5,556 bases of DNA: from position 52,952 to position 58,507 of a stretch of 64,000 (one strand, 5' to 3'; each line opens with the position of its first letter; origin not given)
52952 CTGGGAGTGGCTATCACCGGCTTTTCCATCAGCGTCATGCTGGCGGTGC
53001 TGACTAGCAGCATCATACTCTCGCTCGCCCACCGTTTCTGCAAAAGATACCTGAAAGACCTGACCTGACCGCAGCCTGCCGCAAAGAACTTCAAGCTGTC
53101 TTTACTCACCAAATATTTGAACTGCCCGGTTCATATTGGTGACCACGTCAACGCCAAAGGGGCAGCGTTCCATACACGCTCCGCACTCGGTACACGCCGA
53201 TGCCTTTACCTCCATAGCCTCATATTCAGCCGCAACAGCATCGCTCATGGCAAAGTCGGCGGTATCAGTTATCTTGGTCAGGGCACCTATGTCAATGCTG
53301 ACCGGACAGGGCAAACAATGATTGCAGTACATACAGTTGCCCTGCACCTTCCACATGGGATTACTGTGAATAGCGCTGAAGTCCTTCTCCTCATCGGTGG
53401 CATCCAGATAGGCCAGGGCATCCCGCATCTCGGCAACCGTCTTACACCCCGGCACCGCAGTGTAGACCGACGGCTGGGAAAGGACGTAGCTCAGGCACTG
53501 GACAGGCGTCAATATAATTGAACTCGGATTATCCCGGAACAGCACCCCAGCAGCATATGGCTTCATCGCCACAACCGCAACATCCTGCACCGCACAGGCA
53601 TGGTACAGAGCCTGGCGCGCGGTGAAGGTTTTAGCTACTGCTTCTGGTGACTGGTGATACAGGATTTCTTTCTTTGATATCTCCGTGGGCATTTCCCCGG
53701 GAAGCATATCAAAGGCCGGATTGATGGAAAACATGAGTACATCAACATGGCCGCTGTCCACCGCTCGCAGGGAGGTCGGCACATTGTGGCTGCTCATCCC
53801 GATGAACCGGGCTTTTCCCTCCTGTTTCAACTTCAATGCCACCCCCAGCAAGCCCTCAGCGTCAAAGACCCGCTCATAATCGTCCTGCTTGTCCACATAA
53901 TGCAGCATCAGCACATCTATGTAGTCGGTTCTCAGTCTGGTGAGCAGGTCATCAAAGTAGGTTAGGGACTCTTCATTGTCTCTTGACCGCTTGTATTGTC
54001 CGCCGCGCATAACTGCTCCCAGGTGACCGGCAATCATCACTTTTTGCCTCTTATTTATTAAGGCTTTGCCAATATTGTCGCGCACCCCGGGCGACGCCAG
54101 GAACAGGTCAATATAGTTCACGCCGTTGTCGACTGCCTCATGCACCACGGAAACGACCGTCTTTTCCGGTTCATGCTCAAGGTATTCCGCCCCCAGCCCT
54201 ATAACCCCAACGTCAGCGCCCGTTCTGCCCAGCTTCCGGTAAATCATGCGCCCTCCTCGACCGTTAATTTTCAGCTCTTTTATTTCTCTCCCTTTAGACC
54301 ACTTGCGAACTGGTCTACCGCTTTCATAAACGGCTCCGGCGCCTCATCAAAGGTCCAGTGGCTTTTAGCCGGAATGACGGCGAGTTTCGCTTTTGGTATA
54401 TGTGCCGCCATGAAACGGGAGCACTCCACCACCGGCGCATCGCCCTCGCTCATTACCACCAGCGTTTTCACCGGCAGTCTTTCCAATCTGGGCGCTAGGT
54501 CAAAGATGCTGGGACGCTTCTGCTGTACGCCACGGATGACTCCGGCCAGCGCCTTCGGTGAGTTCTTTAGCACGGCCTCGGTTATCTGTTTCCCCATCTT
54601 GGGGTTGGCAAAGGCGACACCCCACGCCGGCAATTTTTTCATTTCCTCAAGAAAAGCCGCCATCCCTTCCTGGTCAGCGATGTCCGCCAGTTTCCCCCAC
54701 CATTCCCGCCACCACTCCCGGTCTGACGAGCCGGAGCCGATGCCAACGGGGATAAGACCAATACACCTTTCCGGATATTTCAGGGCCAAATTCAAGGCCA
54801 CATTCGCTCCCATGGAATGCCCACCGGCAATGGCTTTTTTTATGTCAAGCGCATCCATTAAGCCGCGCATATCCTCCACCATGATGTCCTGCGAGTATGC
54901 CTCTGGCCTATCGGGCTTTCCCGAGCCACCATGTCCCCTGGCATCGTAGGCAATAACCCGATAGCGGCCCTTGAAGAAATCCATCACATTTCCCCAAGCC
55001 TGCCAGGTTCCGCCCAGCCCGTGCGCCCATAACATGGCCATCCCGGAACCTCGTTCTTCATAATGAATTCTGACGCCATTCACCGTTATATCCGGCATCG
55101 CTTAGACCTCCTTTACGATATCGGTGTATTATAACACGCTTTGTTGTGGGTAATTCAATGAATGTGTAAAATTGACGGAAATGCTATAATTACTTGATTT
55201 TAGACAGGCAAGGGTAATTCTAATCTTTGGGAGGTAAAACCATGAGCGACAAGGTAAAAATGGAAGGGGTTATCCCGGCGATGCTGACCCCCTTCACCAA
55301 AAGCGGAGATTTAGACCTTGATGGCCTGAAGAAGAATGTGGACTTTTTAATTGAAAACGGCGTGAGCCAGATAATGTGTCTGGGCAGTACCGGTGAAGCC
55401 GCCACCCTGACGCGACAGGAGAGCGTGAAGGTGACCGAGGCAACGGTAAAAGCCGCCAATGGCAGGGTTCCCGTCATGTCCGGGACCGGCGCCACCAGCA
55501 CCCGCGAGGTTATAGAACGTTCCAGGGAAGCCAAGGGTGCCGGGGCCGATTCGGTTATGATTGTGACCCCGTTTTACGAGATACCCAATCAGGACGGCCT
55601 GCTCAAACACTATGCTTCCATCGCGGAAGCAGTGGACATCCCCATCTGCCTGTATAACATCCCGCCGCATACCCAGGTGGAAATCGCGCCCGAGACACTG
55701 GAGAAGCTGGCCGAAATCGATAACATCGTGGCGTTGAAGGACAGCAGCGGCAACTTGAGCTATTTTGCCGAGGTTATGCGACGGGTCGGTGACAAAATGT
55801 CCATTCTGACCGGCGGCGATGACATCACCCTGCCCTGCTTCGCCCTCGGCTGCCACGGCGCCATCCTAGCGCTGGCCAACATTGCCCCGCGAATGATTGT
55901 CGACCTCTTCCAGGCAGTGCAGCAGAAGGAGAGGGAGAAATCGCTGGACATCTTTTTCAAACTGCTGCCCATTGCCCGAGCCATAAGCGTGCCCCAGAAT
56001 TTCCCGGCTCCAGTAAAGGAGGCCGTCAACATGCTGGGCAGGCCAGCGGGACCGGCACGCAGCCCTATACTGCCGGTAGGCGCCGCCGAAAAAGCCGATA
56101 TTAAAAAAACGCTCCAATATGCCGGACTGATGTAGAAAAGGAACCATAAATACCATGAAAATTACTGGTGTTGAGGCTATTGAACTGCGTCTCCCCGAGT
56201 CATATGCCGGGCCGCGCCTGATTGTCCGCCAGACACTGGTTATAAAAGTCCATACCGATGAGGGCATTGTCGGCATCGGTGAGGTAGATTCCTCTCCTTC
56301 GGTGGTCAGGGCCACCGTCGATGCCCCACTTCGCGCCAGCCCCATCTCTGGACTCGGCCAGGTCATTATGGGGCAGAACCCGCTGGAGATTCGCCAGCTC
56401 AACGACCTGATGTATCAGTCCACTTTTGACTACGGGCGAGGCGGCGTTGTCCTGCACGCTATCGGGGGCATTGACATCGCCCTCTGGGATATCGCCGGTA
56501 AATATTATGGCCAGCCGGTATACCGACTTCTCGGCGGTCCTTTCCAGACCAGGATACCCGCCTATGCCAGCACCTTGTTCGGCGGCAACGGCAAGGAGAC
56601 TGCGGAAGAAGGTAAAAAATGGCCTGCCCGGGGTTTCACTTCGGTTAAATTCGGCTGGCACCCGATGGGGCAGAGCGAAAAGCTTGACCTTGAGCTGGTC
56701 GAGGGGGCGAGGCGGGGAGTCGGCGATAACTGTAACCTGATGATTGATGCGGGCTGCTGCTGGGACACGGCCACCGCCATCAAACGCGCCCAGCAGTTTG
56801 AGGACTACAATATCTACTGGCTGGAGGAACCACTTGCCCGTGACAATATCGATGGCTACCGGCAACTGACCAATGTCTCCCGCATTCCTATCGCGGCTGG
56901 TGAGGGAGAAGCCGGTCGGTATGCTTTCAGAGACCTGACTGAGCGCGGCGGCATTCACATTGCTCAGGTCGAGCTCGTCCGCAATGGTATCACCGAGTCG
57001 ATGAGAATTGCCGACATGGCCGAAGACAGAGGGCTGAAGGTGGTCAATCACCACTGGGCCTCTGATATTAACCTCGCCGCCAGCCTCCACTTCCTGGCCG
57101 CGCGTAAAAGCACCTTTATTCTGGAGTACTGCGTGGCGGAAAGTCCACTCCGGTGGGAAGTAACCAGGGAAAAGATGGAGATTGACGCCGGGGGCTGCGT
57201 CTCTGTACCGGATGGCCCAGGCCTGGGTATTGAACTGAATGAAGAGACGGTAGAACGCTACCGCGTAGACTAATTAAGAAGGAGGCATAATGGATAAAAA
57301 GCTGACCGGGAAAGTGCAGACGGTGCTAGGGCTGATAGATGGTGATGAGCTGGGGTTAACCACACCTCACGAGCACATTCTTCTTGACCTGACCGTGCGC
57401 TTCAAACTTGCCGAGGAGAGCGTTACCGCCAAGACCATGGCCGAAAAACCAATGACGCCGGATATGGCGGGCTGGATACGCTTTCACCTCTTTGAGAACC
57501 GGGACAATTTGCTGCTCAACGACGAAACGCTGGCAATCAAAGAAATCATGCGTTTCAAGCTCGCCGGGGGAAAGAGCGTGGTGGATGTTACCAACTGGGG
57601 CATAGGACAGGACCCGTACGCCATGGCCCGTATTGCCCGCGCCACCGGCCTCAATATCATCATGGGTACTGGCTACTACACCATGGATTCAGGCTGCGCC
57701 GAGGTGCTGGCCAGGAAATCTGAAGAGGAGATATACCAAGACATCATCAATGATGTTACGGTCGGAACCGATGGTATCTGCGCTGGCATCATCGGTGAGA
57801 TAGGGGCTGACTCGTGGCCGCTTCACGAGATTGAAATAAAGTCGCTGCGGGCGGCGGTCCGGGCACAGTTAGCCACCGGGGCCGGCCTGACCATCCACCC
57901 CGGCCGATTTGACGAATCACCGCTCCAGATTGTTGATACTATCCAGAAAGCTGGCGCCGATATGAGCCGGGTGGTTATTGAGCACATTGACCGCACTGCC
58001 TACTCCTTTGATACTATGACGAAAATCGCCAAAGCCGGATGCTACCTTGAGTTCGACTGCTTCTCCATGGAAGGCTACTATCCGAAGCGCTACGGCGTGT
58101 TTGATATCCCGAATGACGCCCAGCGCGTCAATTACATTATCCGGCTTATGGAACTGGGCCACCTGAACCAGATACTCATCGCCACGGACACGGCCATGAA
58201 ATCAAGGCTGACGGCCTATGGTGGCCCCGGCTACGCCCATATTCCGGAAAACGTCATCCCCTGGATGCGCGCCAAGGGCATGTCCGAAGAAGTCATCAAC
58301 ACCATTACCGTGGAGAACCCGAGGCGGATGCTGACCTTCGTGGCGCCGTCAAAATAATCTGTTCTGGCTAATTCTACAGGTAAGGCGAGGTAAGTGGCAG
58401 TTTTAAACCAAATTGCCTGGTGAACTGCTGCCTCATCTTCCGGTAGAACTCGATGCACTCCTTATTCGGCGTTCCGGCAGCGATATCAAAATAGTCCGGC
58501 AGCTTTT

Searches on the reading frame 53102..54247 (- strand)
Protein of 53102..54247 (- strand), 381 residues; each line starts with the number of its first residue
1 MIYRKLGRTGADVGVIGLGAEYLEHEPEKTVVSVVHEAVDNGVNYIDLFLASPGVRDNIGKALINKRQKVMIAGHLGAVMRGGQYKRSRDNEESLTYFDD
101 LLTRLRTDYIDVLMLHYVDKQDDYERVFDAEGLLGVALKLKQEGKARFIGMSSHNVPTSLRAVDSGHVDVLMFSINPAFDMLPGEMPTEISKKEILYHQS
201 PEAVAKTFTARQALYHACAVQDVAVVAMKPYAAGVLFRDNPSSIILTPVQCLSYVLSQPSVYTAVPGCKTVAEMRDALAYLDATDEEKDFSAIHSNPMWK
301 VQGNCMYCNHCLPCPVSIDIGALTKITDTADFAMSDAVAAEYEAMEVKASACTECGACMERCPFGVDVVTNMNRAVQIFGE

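Call 3: search_protein_families(library=pfam, proteins=[window:53102-54247:-], max_evalue=0.01)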
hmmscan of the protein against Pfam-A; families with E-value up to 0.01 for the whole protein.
window:53102-54247:- (381 aa): 12 families
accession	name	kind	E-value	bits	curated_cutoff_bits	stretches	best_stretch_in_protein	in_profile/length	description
PF00248.27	Aldo_ket_red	-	1.3e-21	77.4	24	2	16-238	2-199/291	Aldo/keto reductase family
PF13183.11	Fer4_8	-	3.9e-07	30.9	27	1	304-366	4-68/68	4Fe-4S dicluster domain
PF13534.11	Fer4_17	-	6.5e-05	23.8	22.2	1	304-367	1-61/61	4Fe-4S dicluster domain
PF13187.11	Fer4_9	-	0.0001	22.7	27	1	304-364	1-49/52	4Fe-4S dicluster domain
PF00037.32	Fer4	-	0.00027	21.1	21.1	1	347-365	3-21/24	4Fe-4S binding domain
PF14697.11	Fer4_21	-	0.00035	21.1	35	0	336-364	24-53/59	4Fe-4S dicluster domain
PF13746.11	Fer4_18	-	0.00058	20.5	27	0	345-371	54-80/114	4Fe-4S dicluster domain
PF12797.12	Fer4_2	-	0.00072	19.8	24.5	1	344-364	2-22/22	4Fe-4S binding domain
PF13237.11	Fer4_10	-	0.0013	19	25.5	1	346-372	3-31/53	4Fe-4S dicluster domain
PF12837.12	Fer4_6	-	0.0029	17.9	25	1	345-366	2-23/24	4Fe-4S binding domain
PF12838.12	Fer4_7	-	0.0034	18.2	27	0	305-366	2-52/52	4Fe-4S dicluster domain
PF12798.12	Fer4_3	-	0.0068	17.6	27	1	352-365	1-14/15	4Fe-4S binding domain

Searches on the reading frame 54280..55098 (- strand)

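Call 3: search_protein_families(library=pfam, proteins=[window:54280-55098:-], max_evalue=0.01)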
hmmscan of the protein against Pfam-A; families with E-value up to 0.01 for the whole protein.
window:54280-55098:- (272 aa): 7 families
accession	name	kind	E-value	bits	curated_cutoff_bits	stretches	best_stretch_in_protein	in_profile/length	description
PF00561.26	Abhydrolase_1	-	2.1e-24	87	25.8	1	23-254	4-245/245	alpha/beta hydrolase fold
PF12697.13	Abhydrolase_6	-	5e-22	80.1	26.3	1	23-258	2-215/217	Alpha/beta hydrolase family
PF12146.15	Hydrolase_4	-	5.3e-15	55.8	27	1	22-251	7-236/239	Serine aminopeptidase, S33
PF03096.20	Ndr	-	3e-07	29.9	23.3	1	70-267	82-278/283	Ndr family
PF00756.26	Esterase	-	0.0021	18.3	22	1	88-111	117-139/251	Putative esterase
PF00975.26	Thioesterase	-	0.0029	18.3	26.4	1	24-151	5-123/226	Thioesterase domain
PF02230.22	Abhydrolase_2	-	0.0049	17.2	23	0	84-116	102-134/217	Phospholipase/Carboxylesterase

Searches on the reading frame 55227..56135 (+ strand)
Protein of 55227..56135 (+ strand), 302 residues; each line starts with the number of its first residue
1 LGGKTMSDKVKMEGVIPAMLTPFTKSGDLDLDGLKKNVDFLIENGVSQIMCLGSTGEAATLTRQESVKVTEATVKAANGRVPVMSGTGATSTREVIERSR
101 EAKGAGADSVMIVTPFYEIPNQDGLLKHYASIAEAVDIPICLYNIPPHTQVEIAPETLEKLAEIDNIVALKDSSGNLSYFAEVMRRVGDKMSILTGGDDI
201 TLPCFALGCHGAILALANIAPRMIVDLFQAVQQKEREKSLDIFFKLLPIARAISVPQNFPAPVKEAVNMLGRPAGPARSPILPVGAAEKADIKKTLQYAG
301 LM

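Call 3: search_protein_families(library=pfam, proteins=[window:55227-56135:+], max_evalue=0.01)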
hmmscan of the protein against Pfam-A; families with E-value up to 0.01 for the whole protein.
window:55227-56135:+ (302 aa): 1 family
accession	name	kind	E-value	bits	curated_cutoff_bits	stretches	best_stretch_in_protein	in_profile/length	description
PF00701.28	DHDPS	-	1.4e-77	260.8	22.1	1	12-297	2-287/289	Dihydrodipicolinate synthetase family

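Call 100: search_solved_structures(query=window:55227-56135:+, max_evalue=1e-35)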
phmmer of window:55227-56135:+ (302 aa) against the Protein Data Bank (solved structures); distinct sequences matched with E-value up to 1e-35: 76 (the best 60 are shown).
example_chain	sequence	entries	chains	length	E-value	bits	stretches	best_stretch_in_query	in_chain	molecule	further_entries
2yxg_A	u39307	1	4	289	4.1e-73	249.7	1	13-301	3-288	Dihydrodipicolinate synthase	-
6mqh_A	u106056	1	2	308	8.2e-62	212.6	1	7-302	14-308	4-hydroxy-tetrahydrodipicolinate synthase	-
2ehh_A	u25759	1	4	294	7.4e-61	209.4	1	13-294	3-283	Dihydrodipicolinate synthase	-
3noe_A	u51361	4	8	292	3.2e-60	207.4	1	14-281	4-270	Dihydrodipicolinate synthase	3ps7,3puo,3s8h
3qze_A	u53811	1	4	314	3.6e-60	207.2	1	12-281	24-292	Dihydrodipicolinate synthase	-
6p90_A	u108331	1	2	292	3.8e-60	207.1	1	14-281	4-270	4-hydroxy-tetrahydrodipicolinate synthase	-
3pud_A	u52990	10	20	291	4.4e-59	203.6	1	12-301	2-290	Dihydrodipicolinate synthase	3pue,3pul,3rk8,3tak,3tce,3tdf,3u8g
3flu_A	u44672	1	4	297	3.6e-58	200.6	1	11-300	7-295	Dihydrodipicolinate synthase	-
3g0s_A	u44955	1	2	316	5.6e-57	196.7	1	12-302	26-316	Dihydrodipicolinate synthase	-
1xky_A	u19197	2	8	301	7.1e-57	196.4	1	15-297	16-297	dihydrodipicolinate synthase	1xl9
3hij_A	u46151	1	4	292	8.1e-57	196.2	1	15-297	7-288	Dihydrodipicolinate synthase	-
2vc6_A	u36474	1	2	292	1.2e-54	189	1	12-302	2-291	DIHYDRODIPICOLINATE SYNTHASE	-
6xgs_A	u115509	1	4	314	3.1e-54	187.7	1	10-301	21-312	4-hydroxy-tetrahydrodipicolinate synthase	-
3a5f_A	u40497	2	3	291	3.3e-54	187.6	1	17-299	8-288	Dihydrodipicolinate synthase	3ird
2a6l_A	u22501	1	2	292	5.5e-54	186.9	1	14-302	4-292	Dihydrodipicolinate synthase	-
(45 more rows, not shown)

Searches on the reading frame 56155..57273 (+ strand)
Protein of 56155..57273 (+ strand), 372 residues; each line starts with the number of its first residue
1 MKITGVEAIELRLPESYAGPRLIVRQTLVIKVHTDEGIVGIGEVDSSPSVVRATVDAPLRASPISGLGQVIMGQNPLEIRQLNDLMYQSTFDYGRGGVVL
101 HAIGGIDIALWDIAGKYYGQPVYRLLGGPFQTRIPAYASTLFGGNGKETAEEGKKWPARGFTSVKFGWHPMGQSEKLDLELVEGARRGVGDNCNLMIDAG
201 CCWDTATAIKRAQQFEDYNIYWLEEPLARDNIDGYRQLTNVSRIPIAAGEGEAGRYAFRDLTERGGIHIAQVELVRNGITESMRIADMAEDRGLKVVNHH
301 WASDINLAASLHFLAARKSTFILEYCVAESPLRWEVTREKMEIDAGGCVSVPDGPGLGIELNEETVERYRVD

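Call 3: search_protein_families(library=pfam, proteins=[window:56155-57273:+], max_evalue=0.01)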
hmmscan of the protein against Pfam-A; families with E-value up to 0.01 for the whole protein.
window:56155-57273:+ (372 aa): 2 families
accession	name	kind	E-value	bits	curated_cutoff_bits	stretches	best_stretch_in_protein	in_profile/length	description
PF13378.12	MR_MLE_C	-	7.5e-56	189.7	29.4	1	150-364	3-218/219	Enolase C-terminal domain-like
PF02746.21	MR_MLE_N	-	6.1e-16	59.1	22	1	27-127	28-117/117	Mandelate racemase / muconate lactonizing enzyme, N-terminal domain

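Call 99: search_solved_structures(query=window:56155-57273:+, max_evalue=1e-25)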
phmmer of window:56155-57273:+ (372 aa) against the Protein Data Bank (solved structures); distinct sequences matched with E-value up to 1e-25: 42.
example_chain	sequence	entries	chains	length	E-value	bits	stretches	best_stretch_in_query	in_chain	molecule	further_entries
3sjn_A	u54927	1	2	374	7.4e-77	262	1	1-371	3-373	Mandelate racemase/muconate lactonizing protein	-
3bjs_A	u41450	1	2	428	8.5e-55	189.4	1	1-370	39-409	Mandelate racemase/muconate lactonizing enzyme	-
4ggb_A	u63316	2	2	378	1.4e-49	172.3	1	2-371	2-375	Putative uncharacterized protein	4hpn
3ozm_A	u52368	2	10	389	5.9e-45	157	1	14-365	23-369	Putative mandelate racemase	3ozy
3h12_A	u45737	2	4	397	6.3e-45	156.9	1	14-365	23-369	mandelate racemase | Putative mandelate racemase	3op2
5olc_A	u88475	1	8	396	2.1e-44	155.2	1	23-369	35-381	Galactonate dehydratase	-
3ssz_A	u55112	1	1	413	2.5e-43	151.7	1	25-370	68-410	Mandelate racemase/muconate lactonizing enzyme, N-terminal domain protein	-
2hzg_A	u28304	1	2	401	2.1e-42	148.7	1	2-371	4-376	Mandelate racemase/muconate lactonizing enzyme/Enolase superfamily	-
4e6m_A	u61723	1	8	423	1.1e-41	146.3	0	182-369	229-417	Putative dehydratase protein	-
2gl5_A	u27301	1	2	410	1.6e-41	145.7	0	182-369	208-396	putative dehydratase protein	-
3mqt_A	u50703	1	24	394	8.9e-41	143.3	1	25-368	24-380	Mandelate racemase/muconate lactonizing protein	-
3stp_A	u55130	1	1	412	1.6e-39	139.1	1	25-325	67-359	Galactonate dehydratase, putative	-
2o56_A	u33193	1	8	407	3.3e-39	138.1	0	1-169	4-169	Putative mandelate racemase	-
3mkc_A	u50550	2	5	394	1.1e-38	136.4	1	13-366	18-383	racemase | Putative racemase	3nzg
3rcy_A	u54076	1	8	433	2.8e-38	135.1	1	25-364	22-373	Mandelate racemase/muconate lactonizing enzyme-like protein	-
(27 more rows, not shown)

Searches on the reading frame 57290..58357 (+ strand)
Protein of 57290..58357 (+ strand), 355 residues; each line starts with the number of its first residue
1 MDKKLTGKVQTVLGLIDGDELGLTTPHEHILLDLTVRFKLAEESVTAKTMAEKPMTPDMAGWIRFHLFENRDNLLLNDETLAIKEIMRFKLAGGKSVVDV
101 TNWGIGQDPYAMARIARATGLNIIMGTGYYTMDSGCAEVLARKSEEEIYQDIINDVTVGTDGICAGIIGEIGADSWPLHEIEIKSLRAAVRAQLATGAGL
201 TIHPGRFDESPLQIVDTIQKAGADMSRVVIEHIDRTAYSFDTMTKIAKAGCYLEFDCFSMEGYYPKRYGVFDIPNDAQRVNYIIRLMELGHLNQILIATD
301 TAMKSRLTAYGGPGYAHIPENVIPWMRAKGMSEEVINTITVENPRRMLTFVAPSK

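Call 3: search_protein_families(library=pfam, proteins=[window:57290-58357:+], max_evalue=0.01)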
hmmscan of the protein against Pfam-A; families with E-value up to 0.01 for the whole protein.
window:57290-58357:+ (355 aa): 2 families
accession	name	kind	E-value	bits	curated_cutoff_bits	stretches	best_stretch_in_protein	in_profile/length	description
PF02126.24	PTE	-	9.2e-66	222.7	22.4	1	16-349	1-298/298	Phosphotriesterase family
PF01026.27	TatD_DNase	-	0.0049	16.7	27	0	167-348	88-252/253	TatD related DNase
